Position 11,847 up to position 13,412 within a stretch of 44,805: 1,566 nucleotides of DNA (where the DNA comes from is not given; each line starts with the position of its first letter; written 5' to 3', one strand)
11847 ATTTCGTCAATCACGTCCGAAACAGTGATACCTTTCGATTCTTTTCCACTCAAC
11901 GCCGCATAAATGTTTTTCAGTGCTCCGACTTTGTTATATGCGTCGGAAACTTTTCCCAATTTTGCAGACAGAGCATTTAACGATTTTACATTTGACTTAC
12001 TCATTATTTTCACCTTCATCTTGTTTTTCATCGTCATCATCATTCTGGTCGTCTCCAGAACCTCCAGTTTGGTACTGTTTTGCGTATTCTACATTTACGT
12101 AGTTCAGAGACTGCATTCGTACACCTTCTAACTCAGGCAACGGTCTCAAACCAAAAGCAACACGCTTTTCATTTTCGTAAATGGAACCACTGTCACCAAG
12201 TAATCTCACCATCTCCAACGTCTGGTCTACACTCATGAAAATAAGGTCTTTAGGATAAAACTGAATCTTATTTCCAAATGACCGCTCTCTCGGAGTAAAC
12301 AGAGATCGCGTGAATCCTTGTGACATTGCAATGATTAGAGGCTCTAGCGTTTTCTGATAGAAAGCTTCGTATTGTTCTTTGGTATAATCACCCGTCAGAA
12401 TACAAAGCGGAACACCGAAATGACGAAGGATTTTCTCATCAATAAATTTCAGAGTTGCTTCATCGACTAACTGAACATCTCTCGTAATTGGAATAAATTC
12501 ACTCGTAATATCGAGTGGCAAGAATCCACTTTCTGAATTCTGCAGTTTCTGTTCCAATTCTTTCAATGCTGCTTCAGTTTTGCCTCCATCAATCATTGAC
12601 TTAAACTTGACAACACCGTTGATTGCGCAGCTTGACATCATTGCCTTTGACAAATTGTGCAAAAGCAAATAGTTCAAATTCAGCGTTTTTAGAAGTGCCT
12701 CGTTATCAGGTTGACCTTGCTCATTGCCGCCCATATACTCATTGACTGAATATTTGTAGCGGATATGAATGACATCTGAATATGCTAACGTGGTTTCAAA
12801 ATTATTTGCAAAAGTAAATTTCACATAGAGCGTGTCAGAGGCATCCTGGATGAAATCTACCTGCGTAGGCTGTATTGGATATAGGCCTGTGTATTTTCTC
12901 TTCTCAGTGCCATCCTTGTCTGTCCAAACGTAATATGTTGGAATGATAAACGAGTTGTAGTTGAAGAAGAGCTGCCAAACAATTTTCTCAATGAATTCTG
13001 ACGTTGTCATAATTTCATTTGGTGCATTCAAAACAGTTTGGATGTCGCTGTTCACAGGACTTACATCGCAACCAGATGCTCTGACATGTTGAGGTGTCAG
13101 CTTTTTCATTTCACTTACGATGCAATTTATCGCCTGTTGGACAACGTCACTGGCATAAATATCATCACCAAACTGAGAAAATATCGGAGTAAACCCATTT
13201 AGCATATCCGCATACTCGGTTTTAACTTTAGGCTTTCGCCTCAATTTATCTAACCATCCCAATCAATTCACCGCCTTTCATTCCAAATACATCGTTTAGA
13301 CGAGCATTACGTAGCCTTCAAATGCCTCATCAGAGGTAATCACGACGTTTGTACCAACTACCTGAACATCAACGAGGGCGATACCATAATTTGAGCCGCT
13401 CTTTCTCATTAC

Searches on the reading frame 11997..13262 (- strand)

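Call 107: search_protein_families(library=pfam, proteins=[window:11997-13262:-], max_evalue=0.01)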
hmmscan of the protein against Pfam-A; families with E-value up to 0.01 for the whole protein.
window:11997-13262:- (421 aa): 1 family
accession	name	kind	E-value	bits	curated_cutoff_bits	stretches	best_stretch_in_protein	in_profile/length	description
PF04860.17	Phage_portal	-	1.3e-45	156.5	39.1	1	40-369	2-319/321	Phage portal protein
